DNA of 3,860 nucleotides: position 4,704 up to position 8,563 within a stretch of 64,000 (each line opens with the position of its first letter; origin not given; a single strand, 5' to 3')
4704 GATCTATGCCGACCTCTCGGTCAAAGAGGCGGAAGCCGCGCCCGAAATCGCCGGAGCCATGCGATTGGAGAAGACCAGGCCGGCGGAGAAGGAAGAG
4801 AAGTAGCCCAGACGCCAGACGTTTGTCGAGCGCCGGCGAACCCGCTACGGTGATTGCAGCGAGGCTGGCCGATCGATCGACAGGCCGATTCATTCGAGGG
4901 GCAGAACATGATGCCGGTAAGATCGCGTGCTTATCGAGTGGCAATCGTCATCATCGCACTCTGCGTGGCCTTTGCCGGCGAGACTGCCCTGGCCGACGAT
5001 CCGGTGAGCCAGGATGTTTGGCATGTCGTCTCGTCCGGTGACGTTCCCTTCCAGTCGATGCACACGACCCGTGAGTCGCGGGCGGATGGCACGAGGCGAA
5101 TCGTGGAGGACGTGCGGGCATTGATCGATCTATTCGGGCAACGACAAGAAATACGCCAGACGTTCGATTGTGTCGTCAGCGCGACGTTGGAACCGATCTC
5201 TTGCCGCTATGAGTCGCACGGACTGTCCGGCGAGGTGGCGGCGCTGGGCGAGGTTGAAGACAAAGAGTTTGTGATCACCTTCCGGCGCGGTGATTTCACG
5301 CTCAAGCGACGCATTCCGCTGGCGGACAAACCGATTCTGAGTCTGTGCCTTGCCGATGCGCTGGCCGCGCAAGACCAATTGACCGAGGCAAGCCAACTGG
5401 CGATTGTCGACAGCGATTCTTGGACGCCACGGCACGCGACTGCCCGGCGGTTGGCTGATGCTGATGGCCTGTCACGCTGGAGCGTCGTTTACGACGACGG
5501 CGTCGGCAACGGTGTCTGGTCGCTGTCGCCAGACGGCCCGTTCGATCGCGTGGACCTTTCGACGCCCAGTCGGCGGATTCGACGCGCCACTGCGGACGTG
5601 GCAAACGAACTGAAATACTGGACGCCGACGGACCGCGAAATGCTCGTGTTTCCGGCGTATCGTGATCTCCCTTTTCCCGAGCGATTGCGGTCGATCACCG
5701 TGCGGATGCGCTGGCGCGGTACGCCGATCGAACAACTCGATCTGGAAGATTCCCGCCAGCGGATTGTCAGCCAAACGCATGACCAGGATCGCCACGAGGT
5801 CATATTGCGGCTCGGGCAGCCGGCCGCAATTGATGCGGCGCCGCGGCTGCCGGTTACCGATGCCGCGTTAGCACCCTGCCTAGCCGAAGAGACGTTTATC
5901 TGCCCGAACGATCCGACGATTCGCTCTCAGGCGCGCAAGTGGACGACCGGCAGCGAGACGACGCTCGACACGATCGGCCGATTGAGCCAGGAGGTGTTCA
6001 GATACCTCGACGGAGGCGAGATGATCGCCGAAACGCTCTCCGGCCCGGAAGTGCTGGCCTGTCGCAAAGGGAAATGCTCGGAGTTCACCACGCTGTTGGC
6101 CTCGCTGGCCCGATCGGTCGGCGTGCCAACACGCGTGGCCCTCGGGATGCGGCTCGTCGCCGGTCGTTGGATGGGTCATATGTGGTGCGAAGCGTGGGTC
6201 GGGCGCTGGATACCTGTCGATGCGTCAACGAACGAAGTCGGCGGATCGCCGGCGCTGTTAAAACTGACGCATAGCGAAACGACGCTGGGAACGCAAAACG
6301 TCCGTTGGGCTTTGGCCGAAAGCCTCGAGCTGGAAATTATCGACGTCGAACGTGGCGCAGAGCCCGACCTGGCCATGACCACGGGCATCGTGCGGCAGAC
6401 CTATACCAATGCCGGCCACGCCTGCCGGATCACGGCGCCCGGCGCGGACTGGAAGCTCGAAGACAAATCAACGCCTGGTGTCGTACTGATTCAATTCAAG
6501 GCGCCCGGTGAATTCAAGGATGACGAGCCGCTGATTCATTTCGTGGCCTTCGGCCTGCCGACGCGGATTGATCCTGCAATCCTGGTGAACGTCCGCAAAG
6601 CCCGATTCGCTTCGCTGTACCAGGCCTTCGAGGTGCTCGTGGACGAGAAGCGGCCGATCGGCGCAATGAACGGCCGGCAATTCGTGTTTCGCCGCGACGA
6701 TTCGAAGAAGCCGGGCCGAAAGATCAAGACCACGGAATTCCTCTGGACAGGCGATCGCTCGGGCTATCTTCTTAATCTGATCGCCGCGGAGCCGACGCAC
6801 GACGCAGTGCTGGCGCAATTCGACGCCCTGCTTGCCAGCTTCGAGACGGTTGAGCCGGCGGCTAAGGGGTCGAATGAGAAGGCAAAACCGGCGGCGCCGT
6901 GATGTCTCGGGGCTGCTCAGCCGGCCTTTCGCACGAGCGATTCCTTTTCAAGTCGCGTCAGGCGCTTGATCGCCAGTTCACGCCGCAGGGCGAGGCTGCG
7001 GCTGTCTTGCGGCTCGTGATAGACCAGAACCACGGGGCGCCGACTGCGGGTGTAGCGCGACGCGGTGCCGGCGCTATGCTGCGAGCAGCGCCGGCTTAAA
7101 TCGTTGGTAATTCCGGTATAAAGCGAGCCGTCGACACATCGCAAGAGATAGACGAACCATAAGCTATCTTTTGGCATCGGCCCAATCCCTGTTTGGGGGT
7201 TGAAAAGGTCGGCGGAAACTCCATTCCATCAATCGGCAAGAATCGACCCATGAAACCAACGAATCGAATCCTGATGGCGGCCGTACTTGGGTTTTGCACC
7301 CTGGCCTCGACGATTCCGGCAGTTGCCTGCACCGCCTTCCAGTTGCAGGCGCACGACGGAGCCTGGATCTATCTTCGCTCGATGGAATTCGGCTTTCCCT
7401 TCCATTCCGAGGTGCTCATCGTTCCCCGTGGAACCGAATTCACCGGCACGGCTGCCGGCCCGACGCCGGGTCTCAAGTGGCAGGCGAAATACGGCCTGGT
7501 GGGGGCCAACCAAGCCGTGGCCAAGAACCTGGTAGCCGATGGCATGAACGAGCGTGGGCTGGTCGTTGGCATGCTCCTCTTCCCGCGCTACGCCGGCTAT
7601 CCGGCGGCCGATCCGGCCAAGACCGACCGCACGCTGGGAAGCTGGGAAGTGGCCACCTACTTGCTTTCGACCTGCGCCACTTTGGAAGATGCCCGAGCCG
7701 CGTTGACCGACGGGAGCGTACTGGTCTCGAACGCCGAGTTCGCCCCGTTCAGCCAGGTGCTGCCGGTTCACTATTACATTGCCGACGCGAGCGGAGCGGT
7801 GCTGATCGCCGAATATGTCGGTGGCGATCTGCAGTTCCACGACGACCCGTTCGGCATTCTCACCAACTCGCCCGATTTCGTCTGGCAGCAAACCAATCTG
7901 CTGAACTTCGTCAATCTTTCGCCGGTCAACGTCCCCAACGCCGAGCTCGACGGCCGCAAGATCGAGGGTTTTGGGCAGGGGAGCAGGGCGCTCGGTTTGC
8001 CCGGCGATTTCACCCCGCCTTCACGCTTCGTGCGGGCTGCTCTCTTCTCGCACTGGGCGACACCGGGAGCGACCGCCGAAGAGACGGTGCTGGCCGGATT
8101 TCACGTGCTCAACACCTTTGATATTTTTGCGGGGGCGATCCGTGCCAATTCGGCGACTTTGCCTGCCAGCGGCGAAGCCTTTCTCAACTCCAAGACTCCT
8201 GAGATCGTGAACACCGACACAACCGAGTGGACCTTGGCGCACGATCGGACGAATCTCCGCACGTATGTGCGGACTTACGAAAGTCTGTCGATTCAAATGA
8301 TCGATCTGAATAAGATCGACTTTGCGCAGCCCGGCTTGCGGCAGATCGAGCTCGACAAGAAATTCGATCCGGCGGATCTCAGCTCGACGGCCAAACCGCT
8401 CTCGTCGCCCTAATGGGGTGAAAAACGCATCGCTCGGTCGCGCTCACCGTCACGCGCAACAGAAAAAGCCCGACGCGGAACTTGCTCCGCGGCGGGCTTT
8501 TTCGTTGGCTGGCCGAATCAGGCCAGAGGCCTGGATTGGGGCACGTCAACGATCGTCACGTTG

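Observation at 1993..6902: ECF sigma/anti-sigma module whose anti-sigma carries two tandem ~330-aa sensor modules, followed by a secreted transglutaminase-like protein; a paralogous single-module pair at 49898..51390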

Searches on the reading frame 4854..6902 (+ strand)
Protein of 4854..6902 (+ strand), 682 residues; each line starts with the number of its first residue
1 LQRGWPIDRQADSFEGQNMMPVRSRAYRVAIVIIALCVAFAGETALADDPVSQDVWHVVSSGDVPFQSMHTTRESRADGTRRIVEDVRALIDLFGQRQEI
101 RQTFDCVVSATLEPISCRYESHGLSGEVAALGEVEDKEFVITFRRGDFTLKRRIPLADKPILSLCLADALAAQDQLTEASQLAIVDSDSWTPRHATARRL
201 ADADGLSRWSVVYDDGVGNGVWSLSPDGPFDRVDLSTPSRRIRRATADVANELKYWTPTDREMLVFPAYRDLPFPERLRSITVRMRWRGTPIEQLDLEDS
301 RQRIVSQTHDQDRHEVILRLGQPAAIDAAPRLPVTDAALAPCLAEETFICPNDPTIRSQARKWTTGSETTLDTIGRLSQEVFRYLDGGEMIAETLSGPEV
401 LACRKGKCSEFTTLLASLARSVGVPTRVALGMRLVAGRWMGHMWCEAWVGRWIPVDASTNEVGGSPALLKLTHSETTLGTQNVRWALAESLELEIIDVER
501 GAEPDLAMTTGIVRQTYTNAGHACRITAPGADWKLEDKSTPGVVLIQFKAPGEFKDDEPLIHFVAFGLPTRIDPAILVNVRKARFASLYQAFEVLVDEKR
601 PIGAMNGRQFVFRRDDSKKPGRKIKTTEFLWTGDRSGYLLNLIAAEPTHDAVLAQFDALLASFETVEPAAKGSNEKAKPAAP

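Call 3: search_protein_families(library=pfam, proteins=[window:4854-6902:+], max_evalue=0.1)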
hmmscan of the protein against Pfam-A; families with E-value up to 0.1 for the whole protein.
window:4854-6902:+ (682 aa): 1 family
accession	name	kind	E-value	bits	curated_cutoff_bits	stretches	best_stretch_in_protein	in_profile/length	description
PF01841.26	Transglut_core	-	2.2e-15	57.3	23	1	360-457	4-108/108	Transglutaminase-like superfamily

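Call 4: search_protein_families(library=ncbifam, proteins=[window:4854-6902:+], max_evalue=0.1)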
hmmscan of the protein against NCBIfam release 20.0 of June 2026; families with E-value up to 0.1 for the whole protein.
window:4854-6902:+ (682 aa): 0 families

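Call 59: find_homologous_proteins(query=window:4908-6902:+)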
Query window:4908-6902:+ (664 aa): 73 proteins with E <= 0.001 among 8000 candidates.
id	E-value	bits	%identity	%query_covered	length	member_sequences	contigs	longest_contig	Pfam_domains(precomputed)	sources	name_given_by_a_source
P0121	8.9e-248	842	59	96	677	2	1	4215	PF01841.26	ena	-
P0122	1.2e-221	756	55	93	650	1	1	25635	PF01841.26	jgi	jgi:transglutaminase-like putative cysteine protease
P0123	2.6e-221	755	53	97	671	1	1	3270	PF01841.26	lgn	-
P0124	7.3e-220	750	56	93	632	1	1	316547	PF01841.26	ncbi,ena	-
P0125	1.8e-219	749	55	94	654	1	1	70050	PF01841.26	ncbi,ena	-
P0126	7.6e-211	720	52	95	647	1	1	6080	PF01841.26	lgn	-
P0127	8.8e-211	720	52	96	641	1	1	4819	PF01841.26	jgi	jgi:hypothetical protein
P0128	6.4e-209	714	53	92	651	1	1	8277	PF01841.26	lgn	-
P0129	1.3e-207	709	52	93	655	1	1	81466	PF01841.26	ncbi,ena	-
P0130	2.4e-205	702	50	100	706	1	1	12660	PF01841.26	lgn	-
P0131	1.5e-203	696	50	96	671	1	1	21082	PF01841.26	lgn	-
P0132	1.6e-203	696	54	89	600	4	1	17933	PF01841.26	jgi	jgi:hypothetical protein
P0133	5.6e-200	684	52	90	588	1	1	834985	PF01841.26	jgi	jgi:transglutaminase-like putative cysteine protease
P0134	6.2e-199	681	49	100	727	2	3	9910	PF01841.26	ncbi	-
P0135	7.6e-199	680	50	97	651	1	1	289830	PF01841.26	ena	-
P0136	9.5e-197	674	51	95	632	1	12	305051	PF01841.26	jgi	jgi:hypothetical protein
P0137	4.1e-196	671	50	92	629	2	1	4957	PF01841.26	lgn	-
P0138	2.4e-188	646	49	97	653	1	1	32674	PF01841.26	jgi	jgi:transglutaminase-like putative cysteine protease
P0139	9.4e-187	641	47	96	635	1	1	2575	PF01841.26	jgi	jgi:transglutaminase-like putative cysteine protease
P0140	3.2e-155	536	43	96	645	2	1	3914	PF01841.26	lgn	-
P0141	4.1e-145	503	41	96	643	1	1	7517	PF01841.26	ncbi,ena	-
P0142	1.3e-144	501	55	61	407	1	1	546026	PF01841.26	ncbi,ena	-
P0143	6.5e-140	486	39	96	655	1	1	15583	PF01841.26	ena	-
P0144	2.0e-139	484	42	93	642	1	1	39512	PF01841.26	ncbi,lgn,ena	-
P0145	1.8e-138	481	41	98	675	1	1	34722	PF01841.26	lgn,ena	-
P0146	2.7e-138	480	40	96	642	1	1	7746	PF01841.26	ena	-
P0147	6.4e-136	473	40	97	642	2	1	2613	PF01841.26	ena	-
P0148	5.5e-135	469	36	96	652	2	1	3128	PF01841.26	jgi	-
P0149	5.9e-135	469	40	99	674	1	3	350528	PF01841.26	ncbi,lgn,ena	-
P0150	1.0e-133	465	36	97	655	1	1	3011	PF01841.26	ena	-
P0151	1.6e-132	461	40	98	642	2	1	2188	PF01841.26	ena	-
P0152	5.6e-130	453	39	95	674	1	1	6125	PF01841.26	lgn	-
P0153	2.6e-129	451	41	92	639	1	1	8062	PF01841.26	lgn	-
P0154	7.9e-128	446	38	93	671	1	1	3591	PF01841.26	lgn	-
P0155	2.0e-122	428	37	99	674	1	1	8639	PF01841.26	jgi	jgi:hypothetical protein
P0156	8.5e-122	426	40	87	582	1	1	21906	PF01841.26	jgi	jgi:hypothetical protein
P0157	5.9e-121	423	38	92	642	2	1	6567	PF01841.26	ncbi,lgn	-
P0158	1.9e-120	421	39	92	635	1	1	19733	PF01841.26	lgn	-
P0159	1.9e-118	415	41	79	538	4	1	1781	PF01841.26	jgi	jgi:hypothetical protein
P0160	4.7e-118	414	37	93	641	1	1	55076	PF01841.26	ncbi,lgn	-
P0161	5.5e-118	413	37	97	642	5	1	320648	PF01841.26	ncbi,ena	-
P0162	8.3e-117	409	37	97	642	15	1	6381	PF01841.26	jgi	jgi:hypothetical protein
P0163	3.0e-116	408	51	57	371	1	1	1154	PF01841.26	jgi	jgi:hypothetical protein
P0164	1.8e-115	405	37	95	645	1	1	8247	PF01841.26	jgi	jgi:hypothetical protein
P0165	7.7e-115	403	37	93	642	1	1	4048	PF01841.26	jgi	jgi:hypothetical protein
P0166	1.3e-114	402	37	95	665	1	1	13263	PF01841.26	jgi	jgi:Transglutaminase-like superfamily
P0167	1.8e-113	398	36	95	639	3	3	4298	PF01841.26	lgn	-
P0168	1.9e-113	398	37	97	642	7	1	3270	PF01841.26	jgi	jgi:hypothetical protein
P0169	4.0e-113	397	37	94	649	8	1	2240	PF01841.26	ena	-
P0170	6.4e-113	397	37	93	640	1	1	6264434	PF01841.26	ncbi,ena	-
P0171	1.7e-111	392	35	97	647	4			PF01841.26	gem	-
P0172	1.7e-111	392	36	93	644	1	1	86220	PF01841.26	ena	-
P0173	1.0e-110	389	36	93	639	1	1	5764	PF01841.26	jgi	jgi:hypothetical protein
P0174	1.4e-110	389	45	64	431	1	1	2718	PF01841.26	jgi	jgi:transglutaminase-like putative cysteine protease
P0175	2.7e-110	388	46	58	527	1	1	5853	PF01841.26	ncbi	-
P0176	9.2e-110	386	38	96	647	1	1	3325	PF01841.26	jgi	jgi:hypothetical protein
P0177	2.2e-107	378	36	93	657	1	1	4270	PF01841.26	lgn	-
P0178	1.0e-105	373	36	92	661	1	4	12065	PF01841.26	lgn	-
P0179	2.0e-102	362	37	92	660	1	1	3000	PF01841.26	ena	-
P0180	2.4e-102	362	35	93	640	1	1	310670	PF01841.26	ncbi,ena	-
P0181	3.8e-102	361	36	93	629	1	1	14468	PF01841.26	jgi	jgi:hypothetical protein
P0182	3.2e-101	358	44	47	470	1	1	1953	PF01841.26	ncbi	-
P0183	1.0e-100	356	35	93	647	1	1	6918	PF01841.26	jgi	jgi:transglutaminase-like putative cysteine protease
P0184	4.4e-99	351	39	69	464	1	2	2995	PF01841.26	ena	-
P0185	1.5e-97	346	42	61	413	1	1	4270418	PF01841.26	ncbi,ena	-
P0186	4.9e-95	337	42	61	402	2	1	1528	PF01841.26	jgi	jgi:hypothetical protein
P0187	8.7e-94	333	41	63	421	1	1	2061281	PF01841.26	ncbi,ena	-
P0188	1.1e-92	330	44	58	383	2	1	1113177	PF01841.26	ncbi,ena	-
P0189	3.1e-92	328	41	66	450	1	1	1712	PF01841.26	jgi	jgi:hypothetical protein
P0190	3.9e-91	325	34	93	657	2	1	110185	PF01841.26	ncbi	-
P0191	3.9e-83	298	41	58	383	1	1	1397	PF01841.26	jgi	jgi:hypothetical protein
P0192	2.3e-80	289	41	55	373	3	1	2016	PF01841.26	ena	-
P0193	1.2e-63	234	42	54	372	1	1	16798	PF01841.26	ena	-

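Call 60: find_encoding_contigs(protein=P0124, flank=5000, max_places=1)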
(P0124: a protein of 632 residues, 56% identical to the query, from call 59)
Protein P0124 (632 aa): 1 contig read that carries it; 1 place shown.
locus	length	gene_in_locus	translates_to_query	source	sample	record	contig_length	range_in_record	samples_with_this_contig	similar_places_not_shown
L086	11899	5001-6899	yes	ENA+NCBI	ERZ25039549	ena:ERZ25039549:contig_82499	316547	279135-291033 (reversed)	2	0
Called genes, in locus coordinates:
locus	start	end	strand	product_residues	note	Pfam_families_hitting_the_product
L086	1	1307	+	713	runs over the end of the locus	PF00069:Pkinase, PF25174:Beta-prop_THOC3, PF23381:Beta-prop_IFT122_1st, PF24796:WDR55, PF24814:WD40_Prp19, PF25173:Beta-prop_WDR3_1st, PF25175:Beta-prop_WDR5, PF25174:Beta-prop_THOC3, +15 more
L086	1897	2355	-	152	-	PF01872:RibD_C (weak)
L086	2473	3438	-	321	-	PF13429:TPR_15 (faint), PF13371:TPR_9 (faint), PF13432:TPR_16 (faint), PF14559:TPR_19 (faint), PF13431:TPR_17 (faint), PF23914:TPR_CcmH_CycH, PF00515:TPR_1 (faint), PF07719:TPR_2 (faint), +2 more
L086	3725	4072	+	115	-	PF03551:PadR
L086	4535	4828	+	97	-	-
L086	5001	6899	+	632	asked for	PF01841:Transglut_core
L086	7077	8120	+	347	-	-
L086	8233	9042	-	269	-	PF07963:N_methyl (faint), PF07596:SBP_bac_10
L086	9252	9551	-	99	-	PF13646:HEAT_2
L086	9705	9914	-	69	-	-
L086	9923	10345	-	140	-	-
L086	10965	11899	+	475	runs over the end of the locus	PF24251:DUF7453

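Call 61: find_encoding_contigs(protein=P0125, flank=5000, max_places=1)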
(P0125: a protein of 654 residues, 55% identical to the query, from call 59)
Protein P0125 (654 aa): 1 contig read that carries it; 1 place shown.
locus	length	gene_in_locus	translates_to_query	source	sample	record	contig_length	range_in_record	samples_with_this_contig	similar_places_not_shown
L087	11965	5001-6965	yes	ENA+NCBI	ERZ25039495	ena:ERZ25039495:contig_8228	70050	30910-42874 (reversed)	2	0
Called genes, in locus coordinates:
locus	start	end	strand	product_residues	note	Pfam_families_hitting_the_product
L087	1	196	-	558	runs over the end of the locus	PF13089:PP_kinase_N, PF02503:PP_kinase, PF17941:PP_kinase_C_1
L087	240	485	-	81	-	-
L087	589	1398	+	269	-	PF00561:Abhydrolase_1, PF12146:Hydrolase_4, PF12697:Abhydrolase_6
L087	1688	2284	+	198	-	PF01874:CitG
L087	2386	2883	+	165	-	PF01242:PTPS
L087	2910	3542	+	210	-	PF06439:3keto-disac_hyd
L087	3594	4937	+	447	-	PF00884:Sulfatase, PF16347:SGSH_C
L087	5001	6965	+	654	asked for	PF01841:Transglut_core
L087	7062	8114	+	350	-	PF00884:Sulfatase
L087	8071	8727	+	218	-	PF00884:Sulfatase, PF16347:SGSH_C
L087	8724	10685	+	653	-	-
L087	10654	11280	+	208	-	-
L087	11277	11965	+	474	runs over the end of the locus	PF00884:Sulfatase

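Call 62: find_encoding_contigs(protein=P0135, flank=5000, max_places=1)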
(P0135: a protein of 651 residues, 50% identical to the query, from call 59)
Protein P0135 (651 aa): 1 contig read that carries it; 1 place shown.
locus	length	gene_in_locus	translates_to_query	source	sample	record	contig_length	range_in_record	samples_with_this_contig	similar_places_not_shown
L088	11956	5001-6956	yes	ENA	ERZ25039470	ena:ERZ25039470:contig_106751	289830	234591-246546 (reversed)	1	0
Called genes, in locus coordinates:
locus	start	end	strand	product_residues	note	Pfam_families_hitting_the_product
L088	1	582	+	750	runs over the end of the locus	PF00069:Pkinase, PF07714:PK_Tyr_Ser-Thr, PF24807:WD40_CDC20-Fz, PF24814:WD40_Prp19, PF25173:Beta-prop_WDR3_1st, PF25174:Beta-prop_THOC3, PF25175:Beta-prop_WDR5, PF23381:Beta-prop_IFT122_1st, +25 more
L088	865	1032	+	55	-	-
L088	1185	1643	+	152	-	-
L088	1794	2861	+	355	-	-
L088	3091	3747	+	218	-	-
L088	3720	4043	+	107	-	-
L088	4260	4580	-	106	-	-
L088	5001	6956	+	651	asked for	PF01841:Transglut_core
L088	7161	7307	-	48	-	-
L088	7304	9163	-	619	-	PF07394:DUF1501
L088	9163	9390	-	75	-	-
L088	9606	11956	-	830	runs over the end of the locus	PF07583:PSCyt2, PF07587:PSD1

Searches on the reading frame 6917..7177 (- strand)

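Call 83: search_protein_families(library=pfam, proteins=[window:6917-7177:-], max_evalue=0.001)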
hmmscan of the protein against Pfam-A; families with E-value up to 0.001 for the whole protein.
window:6917-7177:- (86 aa): 1 family
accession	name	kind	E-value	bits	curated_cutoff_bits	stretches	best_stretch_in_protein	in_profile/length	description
PF01541.30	GIY-YIG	-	4.3e-16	59.4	22.6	1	7-76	2-74/78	GIY-YIG catalytic domain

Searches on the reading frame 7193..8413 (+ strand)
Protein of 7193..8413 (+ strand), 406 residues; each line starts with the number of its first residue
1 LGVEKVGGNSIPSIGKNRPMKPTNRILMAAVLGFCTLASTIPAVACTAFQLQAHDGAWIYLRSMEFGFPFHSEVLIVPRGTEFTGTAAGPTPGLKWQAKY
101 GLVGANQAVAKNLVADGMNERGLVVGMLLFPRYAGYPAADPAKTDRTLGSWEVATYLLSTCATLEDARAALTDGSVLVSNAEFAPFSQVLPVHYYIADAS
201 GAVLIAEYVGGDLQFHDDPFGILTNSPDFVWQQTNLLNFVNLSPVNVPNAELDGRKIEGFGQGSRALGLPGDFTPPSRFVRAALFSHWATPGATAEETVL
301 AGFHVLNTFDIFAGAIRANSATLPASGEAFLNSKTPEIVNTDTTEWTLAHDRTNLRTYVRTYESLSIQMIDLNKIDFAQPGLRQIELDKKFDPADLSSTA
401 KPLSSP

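Call 3: search_protein_families(library=pfam, proteins=[window:7193-8413:+], max_evalue=0.1)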
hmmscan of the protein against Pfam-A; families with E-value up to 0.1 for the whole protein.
window:7193-8413:+ (406 aa): 2 families
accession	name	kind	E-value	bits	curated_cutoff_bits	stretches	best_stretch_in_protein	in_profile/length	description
PF02275.23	CBAH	-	7.3e-58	197.1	20.4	1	46-319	1-268/316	Linear amide C-N hydrolases, choloylglycine hydrolase family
PF03417.21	AAT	-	0.066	13.3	23.2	1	115-174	46-97/225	Acyl-coenzyme A:6-aminopenicillanic acid acyl-transferase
